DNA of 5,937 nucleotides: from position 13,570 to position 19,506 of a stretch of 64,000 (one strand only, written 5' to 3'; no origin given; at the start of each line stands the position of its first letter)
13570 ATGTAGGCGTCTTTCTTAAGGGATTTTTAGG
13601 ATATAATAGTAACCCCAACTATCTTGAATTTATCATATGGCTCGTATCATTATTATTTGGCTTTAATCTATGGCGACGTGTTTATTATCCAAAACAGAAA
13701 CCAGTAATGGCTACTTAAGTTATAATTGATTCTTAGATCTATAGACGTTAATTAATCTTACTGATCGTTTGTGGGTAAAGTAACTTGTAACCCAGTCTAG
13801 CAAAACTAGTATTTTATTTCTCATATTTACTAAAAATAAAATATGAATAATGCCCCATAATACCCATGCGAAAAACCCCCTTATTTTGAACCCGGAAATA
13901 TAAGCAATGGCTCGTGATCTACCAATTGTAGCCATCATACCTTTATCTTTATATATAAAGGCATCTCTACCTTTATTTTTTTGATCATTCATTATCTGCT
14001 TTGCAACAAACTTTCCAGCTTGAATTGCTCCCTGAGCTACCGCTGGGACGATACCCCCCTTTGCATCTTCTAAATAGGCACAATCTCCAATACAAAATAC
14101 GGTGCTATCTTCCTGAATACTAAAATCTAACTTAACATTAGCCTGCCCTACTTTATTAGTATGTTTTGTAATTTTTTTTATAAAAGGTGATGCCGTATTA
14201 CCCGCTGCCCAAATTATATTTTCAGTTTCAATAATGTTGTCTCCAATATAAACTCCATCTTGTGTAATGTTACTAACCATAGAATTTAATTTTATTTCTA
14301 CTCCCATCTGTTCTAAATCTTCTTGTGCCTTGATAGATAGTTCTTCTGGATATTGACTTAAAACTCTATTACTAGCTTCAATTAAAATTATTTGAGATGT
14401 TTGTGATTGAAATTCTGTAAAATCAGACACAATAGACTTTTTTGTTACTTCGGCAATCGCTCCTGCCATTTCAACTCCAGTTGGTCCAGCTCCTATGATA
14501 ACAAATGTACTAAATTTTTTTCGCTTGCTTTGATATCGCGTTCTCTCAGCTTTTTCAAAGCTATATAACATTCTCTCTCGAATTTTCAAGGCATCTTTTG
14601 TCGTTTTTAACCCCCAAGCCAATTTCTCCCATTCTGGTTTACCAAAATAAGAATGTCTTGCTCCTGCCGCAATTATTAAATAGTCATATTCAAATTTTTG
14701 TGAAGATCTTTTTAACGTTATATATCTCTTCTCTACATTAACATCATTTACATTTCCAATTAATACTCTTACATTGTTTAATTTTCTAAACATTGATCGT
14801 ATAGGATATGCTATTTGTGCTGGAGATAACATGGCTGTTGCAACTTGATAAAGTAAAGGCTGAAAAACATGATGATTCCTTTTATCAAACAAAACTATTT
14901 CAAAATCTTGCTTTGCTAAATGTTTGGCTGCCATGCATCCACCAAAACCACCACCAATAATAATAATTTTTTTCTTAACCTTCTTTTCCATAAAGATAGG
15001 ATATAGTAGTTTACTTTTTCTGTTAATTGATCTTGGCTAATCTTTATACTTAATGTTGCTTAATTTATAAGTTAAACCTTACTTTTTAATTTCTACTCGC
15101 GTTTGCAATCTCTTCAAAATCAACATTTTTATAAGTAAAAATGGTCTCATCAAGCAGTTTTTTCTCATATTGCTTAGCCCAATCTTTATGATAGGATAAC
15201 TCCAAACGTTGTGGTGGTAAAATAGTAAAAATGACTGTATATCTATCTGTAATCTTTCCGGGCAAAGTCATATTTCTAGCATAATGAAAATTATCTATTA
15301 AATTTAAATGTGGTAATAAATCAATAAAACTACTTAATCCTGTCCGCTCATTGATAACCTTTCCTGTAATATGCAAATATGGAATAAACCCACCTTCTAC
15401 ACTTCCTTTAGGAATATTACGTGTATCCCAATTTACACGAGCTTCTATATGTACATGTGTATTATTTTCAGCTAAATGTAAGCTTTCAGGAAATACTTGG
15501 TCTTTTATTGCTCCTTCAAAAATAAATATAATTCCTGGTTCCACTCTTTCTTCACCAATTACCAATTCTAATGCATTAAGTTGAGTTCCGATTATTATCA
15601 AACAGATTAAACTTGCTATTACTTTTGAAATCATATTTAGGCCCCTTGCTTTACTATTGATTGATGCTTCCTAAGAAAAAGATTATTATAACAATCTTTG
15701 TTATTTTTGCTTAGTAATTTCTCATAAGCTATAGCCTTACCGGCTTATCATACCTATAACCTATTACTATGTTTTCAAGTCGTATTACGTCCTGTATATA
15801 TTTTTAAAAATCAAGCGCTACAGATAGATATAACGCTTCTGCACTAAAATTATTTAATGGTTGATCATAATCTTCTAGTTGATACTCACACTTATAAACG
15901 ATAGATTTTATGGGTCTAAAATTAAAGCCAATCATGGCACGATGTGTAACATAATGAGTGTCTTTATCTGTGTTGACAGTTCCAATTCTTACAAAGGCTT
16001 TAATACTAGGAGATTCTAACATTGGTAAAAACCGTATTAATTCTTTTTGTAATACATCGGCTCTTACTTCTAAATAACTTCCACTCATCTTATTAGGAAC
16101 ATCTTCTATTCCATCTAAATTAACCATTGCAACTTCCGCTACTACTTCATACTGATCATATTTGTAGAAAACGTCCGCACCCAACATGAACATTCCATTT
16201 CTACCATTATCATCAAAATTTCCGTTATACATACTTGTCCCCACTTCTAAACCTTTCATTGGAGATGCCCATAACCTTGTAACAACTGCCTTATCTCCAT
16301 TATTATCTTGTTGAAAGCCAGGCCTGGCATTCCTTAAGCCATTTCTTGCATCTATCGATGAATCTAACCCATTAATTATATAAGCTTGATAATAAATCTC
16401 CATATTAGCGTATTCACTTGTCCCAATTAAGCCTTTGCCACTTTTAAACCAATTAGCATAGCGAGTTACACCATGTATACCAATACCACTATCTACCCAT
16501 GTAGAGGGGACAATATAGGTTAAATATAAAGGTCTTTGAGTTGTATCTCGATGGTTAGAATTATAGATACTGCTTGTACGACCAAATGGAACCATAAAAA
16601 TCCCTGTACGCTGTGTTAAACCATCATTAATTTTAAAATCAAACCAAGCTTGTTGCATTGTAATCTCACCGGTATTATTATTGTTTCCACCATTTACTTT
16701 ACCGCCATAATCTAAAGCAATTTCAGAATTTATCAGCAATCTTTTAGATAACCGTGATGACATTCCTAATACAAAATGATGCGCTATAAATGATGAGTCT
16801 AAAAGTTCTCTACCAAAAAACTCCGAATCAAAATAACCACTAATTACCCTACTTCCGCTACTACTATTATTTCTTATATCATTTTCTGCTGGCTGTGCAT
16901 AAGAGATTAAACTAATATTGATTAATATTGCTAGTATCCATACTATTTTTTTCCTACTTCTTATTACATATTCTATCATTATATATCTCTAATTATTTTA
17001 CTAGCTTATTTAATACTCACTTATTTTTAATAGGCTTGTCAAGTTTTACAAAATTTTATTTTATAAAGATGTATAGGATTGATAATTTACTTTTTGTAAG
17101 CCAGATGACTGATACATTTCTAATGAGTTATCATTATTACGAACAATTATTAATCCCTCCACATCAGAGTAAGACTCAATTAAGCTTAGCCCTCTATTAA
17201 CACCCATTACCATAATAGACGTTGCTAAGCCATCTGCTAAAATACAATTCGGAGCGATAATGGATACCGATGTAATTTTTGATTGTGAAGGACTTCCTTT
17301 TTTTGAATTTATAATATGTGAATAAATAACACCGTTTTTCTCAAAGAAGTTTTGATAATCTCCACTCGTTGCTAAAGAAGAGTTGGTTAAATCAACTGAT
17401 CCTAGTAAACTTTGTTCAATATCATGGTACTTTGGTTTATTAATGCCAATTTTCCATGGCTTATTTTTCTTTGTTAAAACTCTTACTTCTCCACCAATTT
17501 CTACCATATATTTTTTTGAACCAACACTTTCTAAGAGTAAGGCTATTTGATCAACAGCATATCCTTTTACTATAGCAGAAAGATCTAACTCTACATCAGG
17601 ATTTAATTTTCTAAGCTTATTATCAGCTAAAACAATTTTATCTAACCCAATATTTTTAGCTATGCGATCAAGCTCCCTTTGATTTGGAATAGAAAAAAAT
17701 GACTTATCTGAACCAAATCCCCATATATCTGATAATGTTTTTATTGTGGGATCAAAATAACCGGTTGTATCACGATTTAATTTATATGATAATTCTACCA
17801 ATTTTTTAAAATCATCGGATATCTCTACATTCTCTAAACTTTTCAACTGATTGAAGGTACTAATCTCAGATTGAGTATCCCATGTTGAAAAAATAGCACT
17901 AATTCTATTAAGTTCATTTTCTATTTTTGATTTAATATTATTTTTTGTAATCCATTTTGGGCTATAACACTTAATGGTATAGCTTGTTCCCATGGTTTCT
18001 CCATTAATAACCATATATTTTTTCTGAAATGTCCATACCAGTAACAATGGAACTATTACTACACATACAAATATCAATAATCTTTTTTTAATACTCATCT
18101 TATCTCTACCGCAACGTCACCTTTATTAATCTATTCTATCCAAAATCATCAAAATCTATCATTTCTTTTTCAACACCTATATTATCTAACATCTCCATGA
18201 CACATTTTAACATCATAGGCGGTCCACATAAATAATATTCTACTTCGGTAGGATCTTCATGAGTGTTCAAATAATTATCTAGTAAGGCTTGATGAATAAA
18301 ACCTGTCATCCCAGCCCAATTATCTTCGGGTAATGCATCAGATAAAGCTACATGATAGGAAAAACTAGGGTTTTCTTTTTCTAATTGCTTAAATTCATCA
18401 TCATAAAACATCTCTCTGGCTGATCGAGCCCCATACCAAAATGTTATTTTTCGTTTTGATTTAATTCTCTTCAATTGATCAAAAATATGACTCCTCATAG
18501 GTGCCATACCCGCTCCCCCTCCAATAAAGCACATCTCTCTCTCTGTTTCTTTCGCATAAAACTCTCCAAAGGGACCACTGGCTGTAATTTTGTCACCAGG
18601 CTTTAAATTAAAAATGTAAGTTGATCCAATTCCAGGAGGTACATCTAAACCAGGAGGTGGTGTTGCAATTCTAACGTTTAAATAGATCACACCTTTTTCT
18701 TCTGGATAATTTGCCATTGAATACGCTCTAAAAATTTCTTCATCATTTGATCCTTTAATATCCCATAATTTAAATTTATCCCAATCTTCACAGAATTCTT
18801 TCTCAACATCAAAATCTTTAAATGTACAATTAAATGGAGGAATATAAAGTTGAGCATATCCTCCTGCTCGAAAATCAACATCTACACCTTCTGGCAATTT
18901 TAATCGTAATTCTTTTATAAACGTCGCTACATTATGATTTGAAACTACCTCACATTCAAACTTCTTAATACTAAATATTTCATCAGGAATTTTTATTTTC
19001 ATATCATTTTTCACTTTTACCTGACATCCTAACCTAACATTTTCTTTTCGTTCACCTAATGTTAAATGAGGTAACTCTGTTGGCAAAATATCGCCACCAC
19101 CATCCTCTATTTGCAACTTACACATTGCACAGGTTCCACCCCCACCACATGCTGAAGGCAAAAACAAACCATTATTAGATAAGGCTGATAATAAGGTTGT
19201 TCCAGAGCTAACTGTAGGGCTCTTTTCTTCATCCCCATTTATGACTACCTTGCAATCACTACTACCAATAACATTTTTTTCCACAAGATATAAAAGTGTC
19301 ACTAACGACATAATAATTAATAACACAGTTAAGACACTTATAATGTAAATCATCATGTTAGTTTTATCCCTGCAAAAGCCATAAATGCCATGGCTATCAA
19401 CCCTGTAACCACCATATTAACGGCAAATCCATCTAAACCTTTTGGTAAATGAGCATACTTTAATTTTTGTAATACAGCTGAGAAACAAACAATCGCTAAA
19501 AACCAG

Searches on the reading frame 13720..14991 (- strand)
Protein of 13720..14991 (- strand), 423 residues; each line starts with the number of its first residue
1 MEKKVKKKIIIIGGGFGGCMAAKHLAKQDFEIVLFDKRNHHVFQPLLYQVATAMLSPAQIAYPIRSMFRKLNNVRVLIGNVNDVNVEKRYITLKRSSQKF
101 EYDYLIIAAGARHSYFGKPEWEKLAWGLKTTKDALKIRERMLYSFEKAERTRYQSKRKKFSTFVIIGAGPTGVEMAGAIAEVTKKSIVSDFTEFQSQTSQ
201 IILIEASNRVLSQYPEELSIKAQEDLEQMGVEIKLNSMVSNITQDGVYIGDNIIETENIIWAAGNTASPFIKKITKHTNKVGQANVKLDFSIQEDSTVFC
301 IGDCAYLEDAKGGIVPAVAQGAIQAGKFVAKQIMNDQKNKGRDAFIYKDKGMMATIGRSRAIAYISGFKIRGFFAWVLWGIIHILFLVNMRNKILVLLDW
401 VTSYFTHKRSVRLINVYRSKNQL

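Call 28: search_protein_families(library=pfam, proteins=[window:13720-14991:-], max_evalue=0.0001)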
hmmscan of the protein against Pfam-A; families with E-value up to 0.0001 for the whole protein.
window:13720-14991:- (423 aa): 9 families
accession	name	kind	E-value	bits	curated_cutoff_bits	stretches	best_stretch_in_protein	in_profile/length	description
PF07992.20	Pyr_redox_2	-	1.6e-44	153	26.1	1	8-325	2-290/291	Pyridine nucleotide-disulphide oxidoreductase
PF00070.33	Pyr_redox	-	2.5e-13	50.8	22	1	163-246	2-70/82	Pyridine nucleotide-disulphide oxidoreductase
PF22366.1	NDH2_C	-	8.3e-10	39.1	27.7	1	350-406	2-59/62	NDH2 C-terminal domain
PF13450.12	NAD_binding_8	-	1.2e-08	35.6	21.9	1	11-40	1-30/68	NAD(P)-binding Rossmann-like domain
PF01266.30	DAO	-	1.5e-08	35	27.9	0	8-38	1-31/353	FAD dependent oxidoreductase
PF03486.20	HI0933_like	-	3.8e-08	33.5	50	0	8-40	2-34/244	HI0933-like protein Rossmann domain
PF13454.12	NAD_binding_9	-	7e-07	29.8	21.8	0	10-40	1-35/155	FAD-NAD(P)-binding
PF13738.12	Pyr_redox_3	-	7.3e-07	29.2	30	0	164-302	1-171/305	Pyridine nucleotide-disulphide oxidoreductase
PF01134.28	GIDA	-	8.4e-06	25.5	22.1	0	8-40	1-33/391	Glucose inhibited division protein A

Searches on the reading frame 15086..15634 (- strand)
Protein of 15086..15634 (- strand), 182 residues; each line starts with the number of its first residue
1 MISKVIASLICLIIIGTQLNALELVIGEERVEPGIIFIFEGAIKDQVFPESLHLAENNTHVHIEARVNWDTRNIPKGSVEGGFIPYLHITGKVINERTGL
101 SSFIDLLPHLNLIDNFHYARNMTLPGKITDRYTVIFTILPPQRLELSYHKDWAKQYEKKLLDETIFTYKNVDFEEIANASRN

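Call 28: search_protein_families(library=pfam, proteins=[window:15086-15634:-], max_evalue=0.0001)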
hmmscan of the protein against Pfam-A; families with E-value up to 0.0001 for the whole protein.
window:15086-15634:- (182 aa): 1 family
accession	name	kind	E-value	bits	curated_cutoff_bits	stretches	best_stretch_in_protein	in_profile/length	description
PF10634.15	Iron_transport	-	8.2e-28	97.9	21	1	21-173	2-148/150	Fe2+ transport protein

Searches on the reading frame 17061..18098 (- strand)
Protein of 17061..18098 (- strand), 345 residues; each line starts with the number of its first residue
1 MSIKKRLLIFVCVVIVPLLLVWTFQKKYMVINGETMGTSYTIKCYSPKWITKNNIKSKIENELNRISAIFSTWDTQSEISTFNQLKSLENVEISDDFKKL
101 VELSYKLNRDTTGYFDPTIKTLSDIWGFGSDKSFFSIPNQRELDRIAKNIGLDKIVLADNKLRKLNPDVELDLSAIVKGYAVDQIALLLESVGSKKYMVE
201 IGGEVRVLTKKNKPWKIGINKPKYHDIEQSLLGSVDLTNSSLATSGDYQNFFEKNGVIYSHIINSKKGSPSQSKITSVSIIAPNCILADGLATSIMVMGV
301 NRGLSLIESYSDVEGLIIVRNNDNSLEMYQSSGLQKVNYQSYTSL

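Call 28: search_protein_families(library=pfam, proteins=[window:17061-18098:-], max_evalue=0.0001)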
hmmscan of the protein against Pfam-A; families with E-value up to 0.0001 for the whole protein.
window:17061-18098:- (345 aa): 1 family
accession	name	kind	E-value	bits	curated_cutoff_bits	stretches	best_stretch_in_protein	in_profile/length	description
PF02424.20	ApbE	-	1.6e-82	277.4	25.6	1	36-315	1-264/266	ApbE family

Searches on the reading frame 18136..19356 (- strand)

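Call 28: search_protein_families(library=pfam, proteins=[window:18136-19356:-], max_evalue=0.0001)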
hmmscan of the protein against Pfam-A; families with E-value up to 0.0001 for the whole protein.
window:18136-19356:- (406 aa): 3 families
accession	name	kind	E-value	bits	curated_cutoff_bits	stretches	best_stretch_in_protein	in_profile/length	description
PF00175.26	NAD_binding_1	-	1.3e-18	68.1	22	1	277-386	1-107/109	Oxidoreductase NAD-binding domain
PF00111.32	Fer2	-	3.2e-10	40.2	21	1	39-116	3-77/77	2Fe-2S iron-sulfur cluster binding domain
PF00970.30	FAD_binding_6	-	4.5e-09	37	21.1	1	203-267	42-99/99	Oxidoreductase FAD-binding domain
